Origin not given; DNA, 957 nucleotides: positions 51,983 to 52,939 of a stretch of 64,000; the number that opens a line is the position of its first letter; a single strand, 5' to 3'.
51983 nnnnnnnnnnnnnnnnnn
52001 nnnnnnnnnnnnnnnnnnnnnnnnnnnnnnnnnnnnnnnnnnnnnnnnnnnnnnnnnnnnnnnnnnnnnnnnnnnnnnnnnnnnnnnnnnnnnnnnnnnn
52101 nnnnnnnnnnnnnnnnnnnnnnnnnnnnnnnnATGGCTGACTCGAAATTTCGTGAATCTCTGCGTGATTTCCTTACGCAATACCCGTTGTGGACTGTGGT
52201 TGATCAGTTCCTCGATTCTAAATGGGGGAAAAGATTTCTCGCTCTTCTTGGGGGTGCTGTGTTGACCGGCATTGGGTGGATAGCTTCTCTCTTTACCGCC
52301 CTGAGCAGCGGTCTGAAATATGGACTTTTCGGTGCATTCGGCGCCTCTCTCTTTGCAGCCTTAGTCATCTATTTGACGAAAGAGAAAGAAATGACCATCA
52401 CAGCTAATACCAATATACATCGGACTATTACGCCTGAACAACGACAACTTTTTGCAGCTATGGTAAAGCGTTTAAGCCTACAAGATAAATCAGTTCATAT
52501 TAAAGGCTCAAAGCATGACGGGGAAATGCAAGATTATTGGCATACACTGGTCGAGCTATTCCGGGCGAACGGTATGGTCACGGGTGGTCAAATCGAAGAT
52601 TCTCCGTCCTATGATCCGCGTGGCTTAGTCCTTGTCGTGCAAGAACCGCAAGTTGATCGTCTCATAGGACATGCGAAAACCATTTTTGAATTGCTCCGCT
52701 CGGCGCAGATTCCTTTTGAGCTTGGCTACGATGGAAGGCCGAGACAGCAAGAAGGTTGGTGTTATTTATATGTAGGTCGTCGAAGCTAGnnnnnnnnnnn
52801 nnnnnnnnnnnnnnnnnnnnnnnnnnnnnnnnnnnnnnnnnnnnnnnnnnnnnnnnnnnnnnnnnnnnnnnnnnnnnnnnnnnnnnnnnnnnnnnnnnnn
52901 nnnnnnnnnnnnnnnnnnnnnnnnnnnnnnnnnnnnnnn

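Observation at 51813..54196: Low-GC IS1595-family element with about 31-bp terminal inverted repeats, carrying three uncharacterised passenger ORFs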

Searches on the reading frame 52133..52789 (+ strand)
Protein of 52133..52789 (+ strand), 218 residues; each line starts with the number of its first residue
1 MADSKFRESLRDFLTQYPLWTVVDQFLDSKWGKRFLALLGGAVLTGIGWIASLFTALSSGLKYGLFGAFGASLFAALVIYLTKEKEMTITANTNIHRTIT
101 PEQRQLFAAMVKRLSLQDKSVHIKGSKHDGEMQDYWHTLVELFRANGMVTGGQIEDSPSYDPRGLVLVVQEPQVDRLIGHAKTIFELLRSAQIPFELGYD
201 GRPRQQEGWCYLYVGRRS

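Call 5: search_protein_families(library=pfam, proteins=[window:52133-52789:+], max_evalue=1)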
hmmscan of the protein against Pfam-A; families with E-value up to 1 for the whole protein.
window:52133-52789:+ (218 aa): 0 families

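Call 8: find_encoding_contigs(protein=window:52133-52789:+, flank=6000, max_places=10)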
Protein window:52133-52789:+ (218 aa): 18 contigs read that carry it; 10 places shown.
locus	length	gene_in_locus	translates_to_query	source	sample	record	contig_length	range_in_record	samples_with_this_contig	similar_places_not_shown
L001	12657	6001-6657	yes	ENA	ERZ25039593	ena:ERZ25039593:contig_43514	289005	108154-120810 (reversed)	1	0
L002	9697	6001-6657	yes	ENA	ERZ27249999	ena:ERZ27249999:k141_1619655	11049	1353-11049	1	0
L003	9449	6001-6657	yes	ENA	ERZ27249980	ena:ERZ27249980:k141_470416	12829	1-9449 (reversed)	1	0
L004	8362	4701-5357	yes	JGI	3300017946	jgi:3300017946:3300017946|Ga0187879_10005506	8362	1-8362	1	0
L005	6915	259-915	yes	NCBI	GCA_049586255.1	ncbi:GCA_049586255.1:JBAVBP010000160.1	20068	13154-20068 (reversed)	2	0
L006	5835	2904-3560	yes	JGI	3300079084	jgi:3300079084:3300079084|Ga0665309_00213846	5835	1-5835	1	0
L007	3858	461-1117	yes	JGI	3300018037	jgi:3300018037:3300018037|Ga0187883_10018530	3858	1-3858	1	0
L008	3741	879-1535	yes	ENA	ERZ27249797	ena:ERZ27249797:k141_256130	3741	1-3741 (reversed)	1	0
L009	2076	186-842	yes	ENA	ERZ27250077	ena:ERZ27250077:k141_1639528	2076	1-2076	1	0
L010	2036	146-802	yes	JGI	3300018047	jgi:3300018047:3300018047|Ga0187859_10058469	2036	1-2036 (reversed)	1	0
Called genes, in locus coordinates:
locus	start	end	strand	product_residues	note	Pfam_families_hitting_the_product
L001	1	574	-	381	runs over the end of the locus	PF12704:MacB_PCD, PF02687:FtsX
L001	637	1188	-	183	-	-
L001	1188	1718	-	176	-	-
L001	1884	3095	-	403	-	PF02515:CoA_transf_3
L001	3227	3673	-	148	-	-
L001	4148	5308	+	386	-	PF04551:GcpE, PF26540:GcpE_C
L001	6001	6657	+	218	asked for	-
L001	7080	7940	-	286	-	PF12760:Zn_ribbon_IS1595, PF12762:DDE_Tnp_IS1595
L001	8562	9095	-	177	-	PF00903:Glyoxalase, PF13669:Glyoxalase_4 (weak)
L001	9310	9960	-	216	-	PF00923:TAL_FSA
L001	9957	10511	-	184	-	PF01288:HPPK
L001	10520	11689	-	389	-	PF00155:Aminotran_1_2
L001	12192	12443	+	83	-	PF14522:Cytochrome_C7 (weak)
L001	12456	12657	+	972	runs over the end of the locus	PF04879:Molybdop_Fe4S4, PF13187:Fer4_9 (faint), PF13247:Fer4_11 (faint), PF00384:Molybdopterin, PF01568:Molydop_binding, PF12838:Fer4_7 (weak)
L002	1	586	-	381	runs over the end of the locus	PF12704:MacB_PCD, PF02687:FtsX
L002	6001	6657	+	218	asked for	-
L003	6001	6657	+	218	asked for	-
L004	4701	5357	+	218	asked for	-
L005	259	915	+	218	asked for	-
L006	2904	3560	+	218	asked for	-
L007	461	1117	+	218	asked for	-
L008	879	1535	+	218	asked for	-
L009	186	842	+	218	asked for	-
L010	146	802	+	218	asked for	-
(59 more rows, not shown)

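Call 9: find_homologous_proteins(query=window:52133-52789:+, max_evalue=0.01)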
Query window:52133-52789:+ (218 aa): 7 proteins with E <= 0.01 among 556 candidates.
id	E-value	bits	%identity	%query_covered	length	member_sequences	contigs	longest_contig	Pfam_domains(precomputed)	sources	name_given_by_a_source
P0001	7.3e-143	492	100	100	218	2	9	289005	-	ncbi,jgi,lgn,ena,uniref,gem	ncbi:hypothetical protein [Candidatus Binatus sp.]|jgi:hypothetical protein|uniref:hypothetical prot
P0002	1.7e-43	167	50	56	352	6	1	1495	-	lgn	-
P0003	8.6e-43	164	81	46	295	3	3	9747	-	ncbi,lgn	-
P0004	1.5e-37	147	53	71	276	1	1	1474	-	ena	-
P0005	2.8e-35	140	59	54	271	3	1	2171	-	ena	-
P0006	7.8e-33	132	63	50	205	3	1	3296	-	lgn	-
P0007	1.7e-24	105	50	56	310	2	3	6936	-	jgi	-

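Call 12: find_encoding_contigs(protein=P0003, flank=6000, max_places=5)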
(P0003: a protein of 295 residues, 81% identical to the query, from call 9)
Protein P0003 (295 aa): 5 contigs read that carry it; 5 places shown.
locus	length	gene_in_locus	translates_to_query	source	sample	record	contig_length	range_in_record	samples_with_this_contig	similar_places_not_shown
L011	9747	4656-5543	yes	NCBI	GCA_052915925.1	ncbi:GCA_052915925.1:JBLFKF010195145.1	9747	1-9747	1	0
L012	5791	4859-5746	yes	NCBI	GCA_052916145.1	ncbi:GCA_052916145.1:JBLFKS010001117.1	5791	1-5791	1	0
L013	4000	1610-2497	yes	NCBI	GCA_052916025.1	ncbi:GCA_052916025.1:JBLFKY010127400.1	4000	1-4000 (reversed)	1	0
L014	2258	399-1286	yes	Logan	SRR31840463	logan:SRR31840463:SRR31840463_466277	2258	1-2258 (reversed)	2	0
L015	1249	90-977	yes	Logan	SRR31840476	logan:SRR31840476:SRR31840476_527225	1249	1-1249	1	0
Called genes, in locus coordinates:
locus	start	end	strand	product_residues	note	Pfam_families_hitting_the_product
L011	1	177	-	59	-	?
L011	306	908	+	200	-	-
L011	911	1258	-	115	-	PF04519:Bactofilin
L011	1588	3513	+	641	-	PF00884:Sulfatase (faint), PF01663:Phosphodiest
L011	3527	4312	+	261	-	PF00106:adh_short, PF08659:KR, PF13561:adh_short_C2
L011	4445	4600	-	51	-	-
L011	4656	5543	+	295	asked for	-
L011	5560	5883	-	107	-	-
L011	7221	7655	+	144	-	PF07883:Cupin_2 (faint)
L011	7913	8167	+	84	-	PF21748:UPF0150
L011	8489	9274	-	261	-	PF00106:adh_short, PF13561:adh_short_C2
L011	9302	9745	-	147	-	?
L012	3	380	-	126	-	?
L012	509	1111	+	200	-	-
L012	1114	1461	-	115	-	PF04519:Bactofilin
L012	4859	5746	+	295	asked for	-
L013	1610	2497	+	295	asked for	-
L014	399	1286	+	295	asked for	-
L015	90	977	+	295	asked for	-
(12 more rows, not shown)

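Call 13: find_encoding_contigs(protein=P0007, flank=6000, max_places=5)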
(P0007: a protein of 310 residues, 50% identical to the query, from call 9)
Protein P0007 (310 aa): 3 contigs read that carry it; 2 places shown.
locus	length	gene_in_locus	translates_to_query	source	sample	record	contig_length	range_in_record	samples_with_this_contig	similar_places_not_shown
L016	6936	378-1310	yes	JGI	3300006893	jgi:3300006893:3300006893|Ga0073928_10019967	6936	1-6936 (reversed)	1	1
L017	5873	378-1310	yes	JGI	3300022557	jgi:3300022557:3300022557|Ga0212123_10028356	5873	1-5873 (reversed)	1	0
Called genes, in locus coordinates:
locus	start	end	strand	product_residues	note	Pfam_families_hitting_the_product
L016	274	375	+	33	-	-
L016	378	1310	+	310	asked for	-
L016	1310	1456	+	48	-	-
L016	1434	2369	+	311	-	-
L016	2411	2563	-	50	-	-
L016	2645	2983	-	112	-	PF12762:DDE_Tnp_IS1595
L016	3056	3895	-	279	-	PF12760:Zn_ribbon_IS1595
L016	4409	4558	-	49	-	-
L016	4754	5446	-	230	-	PF00174:Oxidored_molyb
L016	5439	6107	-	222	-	PF01292:Ni_hydr_CYTB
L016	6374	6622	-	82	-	-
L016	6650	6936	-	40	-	?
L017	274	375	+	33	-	-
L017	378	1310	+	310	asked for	-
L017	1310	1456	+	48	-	-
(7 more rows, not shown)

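Call 14: find_encoding_contigs(protein=P0006, flank=6000, max_places=5)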
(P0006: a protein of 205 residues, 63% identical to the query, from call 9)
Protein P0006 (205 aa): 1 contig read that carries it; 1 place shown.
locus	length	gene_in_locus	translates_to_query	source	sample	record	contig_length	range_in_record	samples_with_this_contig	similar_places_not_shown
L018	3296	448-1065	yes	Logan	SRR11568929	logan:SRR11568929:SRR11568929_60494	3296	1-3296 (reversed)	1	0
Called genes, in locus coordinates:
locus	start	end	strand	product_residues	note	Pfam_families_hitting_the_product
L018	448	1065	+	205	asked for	-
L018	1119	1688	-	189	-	-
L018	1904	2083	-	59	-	-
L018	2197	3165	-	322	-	PF12760:Zn_ribbon_IS1595, PF12762:DDE_Tnp_IS1595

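Call 22: find_encoding_contigs(protein=P0002, flank=6000, max_places=5)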
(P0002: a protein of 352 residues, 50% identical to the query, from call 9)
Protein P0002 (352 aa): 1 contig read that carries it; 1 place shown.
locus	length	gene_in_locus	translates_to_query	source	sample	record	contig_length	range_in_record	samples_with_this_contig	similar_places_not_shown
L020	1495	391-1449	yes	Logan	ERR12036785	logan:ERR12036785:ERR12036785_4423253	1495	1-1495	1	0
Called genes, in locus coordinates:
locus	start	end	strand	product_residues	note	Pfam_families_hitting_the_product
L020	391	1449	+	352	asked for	-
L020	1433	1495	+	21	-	?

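Call 26: search_protein_representatives(protein=window:52133-52789:+)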
Query: 218 residues. Proteins with E-value up to 0.001 (for the whole library): 29; up to 1e-10: 17; up to 1e-30: 7. The best 29 are listed.
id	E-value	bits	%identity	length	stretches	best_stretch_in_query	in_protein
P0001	2.3e-143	491.5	100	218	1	1-218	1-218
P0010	8.4e-49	182.5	69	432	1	96-218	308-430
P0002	5.3e-44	166.8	50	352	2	97-217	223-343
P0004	4.6e-38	147.4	82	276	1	1-87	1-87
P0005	8.9e-36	139.9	61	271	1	1-114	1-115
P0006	2.5e-33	131.9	65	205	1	1-105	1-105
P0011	1.9e-32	129.0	54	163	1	93-217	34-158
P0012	5.2e-25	104.7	58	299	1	1-96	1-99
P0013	2.0e-24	102.8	45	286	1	91-216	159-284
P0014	1.7e-19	86.7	55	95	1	129-217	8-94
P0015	2.3e-16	76.4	53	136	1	3-78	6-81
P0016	5.0e-15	72.1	47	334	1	6-98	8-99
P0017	1.8e-13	67.0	42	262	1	97-217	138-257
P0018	7.6e-13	64.9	50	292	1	6-81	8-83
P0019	8.4e-12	61.5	63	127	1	134-187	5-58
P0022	2.4e-10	56.8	38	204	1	94-216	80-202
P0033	4.7e-04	36.2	32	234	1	95-215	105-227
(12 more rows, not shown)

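Call 28: search_protein_families(library=padloc, proteins=[window:52133-52789:+], max_evalue=1)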
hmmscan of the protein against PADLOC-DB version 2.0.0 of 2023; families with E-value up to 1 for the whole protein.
window:52133-52789:+ (218 aa): 0 families

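Call 29: search_protein_families(library=ncbifam, proteins=[window:52133-52789:+], max_evalue=1)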
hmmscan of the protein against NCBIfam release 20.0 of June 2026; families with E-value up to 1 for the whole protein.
window:52133-52789:+ (218 aa): 0 families

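Call 35: predict_structure(alignment_id=A2)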
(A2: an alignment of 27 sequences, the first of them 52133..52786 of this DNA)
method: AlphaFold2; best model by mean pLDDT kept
length: 218 residues; sequences in the alignment: 27
mean_pLDDT: 87.6   pTM: 0.62
mean pLDDT of the five models: 87.6, 87.6, 86.1, 84.7, 76.3
residues with pLDDT >= 90: 124; 70-90: 75; 50-70: 15; < 50: 4
segments of 3 or more residues with pLDDT < 50: none
pLDDT, mean of each block of 10 residues (from residue 1): 69 71 88 91 88 87 89 92 64 70 97 97 90 93 98 90 93 95 97 96 86 88
secondary structure, 60 per line:
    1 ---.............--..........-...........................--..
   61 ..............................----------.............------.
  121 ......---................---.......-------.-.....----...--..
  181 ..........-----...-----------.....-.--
elements in order: H4-16 H19-28 H30-56 H59-90 H101-113 E120-126 H130-145 E149-155 E165-169 H179-190 E196-198 E210-214

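Call 72: fold_search(model_id=the predicted structure, library=pdb)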
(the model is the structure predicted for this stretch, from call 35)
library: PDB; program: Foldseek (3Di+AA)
matches with E <= 10: 1292; with E <= 0.001: 0
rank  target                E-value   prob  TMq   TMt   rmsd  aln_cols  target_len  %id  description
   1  2m5y_MODEL_1_A        9.7e-03  0.97  0.28  0.44   5.0       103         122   14  Solution Structure of the C-terminal domain of RV0431 (released 2014-02-26)
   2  3ngl_C                6.2e-02  0.98  0.24  0.19   2.6        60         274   12  Crystal structure of bifunctional 5,10-methylenetetrahydrofolate dehydrogenase / cyclohydrolase from Thermoplasma acid (released 2011-04-20)
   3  5o2a_C                6.6e-02  0.87  0.20  0.16   4.2        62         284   14  FolD Q98H (released 2018-02-28)
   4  6k1x                  7.5e-02  0.54  0.20  0.26   9.5       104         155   15  Crystal structure of Rhodothermus marinus substrate-binding protein at pH 6.0 (released 2019-08-21)
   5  6apu_A                7.5e-02  0.38  0.22  0.26  12.2       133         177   16  Crystal structure of Trypanosoma brucei hypoxanthine-guanine phosphoribosyltranferase in complex with (2-{[2-(2-amino- (released 2018-03-14)
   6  5jv5_A                1.0e-01  0.28  0.20  0.23  12.7       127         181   11  Trypanosome brucei Hypoxanthine-guanine phosphoribosyltranferase in complex with Guanosine 5' monophosphate (released 2016-11-09)
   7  1b0a                  1.1e-01  0.87  0.22  0.18   4.4        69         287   16  5,10, METHYLENE-TETRAHYDROPHOLATE DEHYDROGENASE/CYCLOHYDROLASE FROM E COLI. (released 1999-06-29)
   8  6apv_B                1.2e-01  0.28  0.21  0.24  12.2       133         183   15  Trypanosoma brucei hypoxanthine guanine phosphoribosyltransferase in complex with [(2-{[2-(2-amino-6-oxo-1,6-dihydro-9 (released 2018-03-14)
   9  5wm2                  1.2e-01  0.25  0.19  0.09  11.4       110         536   11  Crystal Structure of CahJ in Complex with Salicylic Acid and AMP (released 2018-05-23)
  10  8tr1_C                1.2e-01  0.18  0.18  0.22  12.7       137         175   11  Crystal structure of trypanosome brucei hypoxanthine guanine phosphopribosyltransferase in complex with [2S,4R]-4-Guan (released 2024-05-08)
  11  5c5c                  1.2e-01  0.18  0.16  0.10  10.4       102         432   16  Human metabotropic glutamate receptor 7, extracellular ligand binding domain (released 2015-07-15)
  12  8tqz_E                1.2e-01  0.10  0.15  0.14  17.5       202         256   10  Eukaryotic translation initiation factor 2B with a mutation (L516A) in the delta subunit (released 2023-12-06)
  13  4a5o_B                1.2e-01  0.87  0.22  0.18   4.5        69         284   13  Crystal structure of Pseudomonas aeruginosa N5, N10- methylenetetrahydrofolate dehydrogenase-cyclohydrolase (FolD) (released 2011-11-16)
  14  6aps_A                1.2e-01  0.21  0.19  0.21  12.5       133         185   11  Trypanosoma brucei hypoxanthine guanine phosphoribosyltransferase in complex with [(2-((Guanine-9H-yl)methyl)propane-1 (released 2018-03-14)
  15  3ngl_A                1.4e-01  0.94  0.23  0.19   2.7        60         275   12  Crystal structure of bifunctional 5,10-methylenetetrahydrofolate dehydrogenase / cyclohydrolase from Thermoplasma acid (released 2011-04-20)
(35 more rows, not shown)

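Call 84: find_encoding_contigs(protein=P0017, flank=6000, max_places=4)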
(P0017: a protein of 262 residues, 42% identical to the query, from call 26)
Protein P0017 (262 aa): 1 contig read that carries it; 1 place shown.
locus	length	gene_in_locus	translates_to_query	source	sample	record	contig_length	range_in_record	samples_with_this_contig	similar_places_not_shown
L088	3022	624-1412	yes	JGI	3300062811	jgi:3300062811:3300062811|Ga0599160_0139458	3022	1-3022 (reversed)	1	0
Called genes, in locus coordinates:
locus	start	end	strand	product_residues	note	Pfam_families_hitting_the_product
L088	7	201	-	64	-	-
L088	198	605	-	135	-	-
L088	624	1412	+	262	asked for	-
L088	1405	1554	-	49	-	-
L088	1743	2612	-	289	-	PF12760:Zn_ribbon_IS1595, PF12762:DDE_Tnp_IS1595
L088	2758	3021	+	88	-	?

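Call 85: find_encoding_contigs(protein=P0022, flank=6000, max_places=4)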
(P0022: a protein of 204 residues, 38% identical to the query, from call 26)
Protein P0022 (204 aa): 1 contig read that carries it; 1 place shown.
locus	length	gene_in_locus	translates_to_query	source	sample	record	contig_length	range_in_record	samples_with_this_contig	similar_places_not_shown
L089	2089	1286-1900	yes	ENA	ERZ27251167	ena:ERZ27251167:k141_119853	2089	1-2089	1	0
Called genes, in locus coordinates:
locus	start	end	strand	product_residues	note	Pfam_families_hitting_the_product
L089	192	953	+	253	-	PF13489:Methyltransf_23, PF01135:PCMT, PF01209:Ubie_methyltran, PF05175:MTS (faint), PF08241:Methyltransf_11, PF08242:Methyltransf_12, PF13649:Methyltransf_25, PF13847:Methyltransf_31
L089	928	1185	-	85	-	-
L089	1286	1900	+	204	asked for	-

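Call 86: find_encoding_contigs(protein=P0033, flank=6000, max_places=4)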
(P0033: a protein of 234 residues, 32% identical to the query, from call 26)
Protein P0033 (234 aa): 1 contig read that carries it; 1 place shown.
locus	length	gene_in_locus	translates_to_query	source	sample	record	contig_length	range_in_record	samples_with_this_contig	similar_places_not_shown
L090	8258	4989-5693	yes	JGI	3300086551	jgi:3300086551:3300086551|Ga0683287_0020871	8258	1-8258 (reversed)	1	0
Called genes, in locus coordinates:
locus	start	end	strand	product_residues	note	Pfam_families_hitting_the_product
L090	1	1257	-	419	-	?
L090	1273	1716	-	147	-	PF03100:CcmE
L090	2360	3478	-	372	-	PF18864:AbiTii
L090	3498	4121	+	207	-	-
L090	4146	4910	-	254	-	-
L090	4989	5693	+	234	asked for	-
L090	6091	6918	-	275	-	PF25084:LbH_EIF2B (faint), PF25087:GMPPB_C (faint), PF00132:Hexapep (weak), PF13720:Acetyltransf_11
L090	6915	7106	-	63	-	PF03884:YacG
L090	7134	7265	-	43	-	-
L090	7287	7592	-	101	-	-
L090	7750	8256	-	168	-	?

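Call 87: find_encoding_contigs(protein=P0010, flank=6000, max_places=4)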
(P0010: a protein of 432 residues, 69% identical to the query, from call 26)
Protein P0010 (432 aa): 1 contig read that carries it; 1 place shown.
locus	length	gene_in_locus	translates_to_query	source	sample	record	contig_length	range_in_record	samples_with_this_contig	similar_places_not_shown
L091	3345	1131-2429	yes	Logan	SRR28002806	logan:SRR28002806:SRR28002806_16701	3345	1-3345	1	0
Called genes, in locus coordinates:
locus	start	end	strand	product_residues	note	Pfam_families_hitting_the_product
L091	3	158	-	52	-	?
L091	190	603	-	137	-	-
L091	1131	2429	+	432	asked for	-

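Call 88: search_protein_families(library=padloc, proteins=[L090:2360-3478:-, L090:3498-4121:+, L090:4146-4910:-, P0033], max_evalue=0.1)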
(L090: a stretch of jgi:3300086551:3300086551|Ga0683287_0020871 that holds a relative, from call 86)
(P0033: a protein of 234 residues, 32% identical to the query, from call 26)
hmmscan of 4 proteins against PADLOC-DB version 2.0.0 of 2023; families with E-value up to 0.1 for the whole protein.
L090:2360-3478:- (372 aa): 3 families
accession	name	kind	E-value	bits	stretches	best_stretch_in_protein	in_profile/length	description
PDLC02334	AbiTii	-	5.9e-42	142.1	1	78-259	1-184/185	AbiTii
PDLC02333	AbiTi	-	7.9e-05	20.9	1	313-369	58-113/114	AbiTi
PDLC04451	PDC-M14B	-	0.034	11.9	1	270-368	161-259/261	-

L090:3498-4121:+ (207 aa): 0 families

L090:4146-4910:- (254 aa): 0 families

P0033 (234 aa): 1 family
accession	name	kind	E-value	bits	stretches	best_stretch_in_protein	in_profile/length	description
PDLC01827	CARF2--CARF_HEPN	-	0.038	11.2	1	89-173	243-325/393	-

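Call 89: search_protein_families(library=pfam, proteins=[L090:2360-3478:-, L090:3498-4121:+, L090:4146-4910:-, L088:198-605:-, L091:190-603:-], max_evalue=0.01)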
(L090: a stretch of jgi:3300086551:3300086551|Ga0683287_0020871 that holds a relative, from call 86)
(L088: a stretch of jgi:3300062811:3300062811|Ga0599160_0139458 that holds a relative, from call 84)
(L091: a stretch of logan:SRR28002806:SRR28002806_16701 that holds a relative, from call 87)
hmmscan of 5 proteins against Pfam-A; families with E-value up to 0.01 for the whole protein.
L090:2360-3478:- (372 aa): 1 family
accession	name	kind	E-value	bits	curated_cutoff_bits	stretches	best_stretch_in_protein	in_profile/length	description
PF18864.6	AbiTii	-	1.3e-37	130.3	27.6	1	78-259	1-188/189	AbiTii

L090:3498-4121:+ (207 aa): 0 families

L090:4146-4910:- (254 aa): 0 families

L088:198-605:- (135 aa): 1 family
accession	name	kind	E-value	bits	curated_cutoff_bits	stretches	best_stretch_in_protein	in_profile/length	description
PF00135.34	COesterase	-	0.00035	20.1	27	1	45-123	376-448/515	Carboxylesterase family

L091:190-603:- (137 aa): 0 families

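Call 90: search_protein_families(library=phrogs, proteins=[window:52133-52786:+], max_evalue=0.1)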
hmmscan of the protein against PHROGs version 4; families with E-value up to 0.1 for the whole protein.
window:52133-52786:+ (218 aa): 0 families
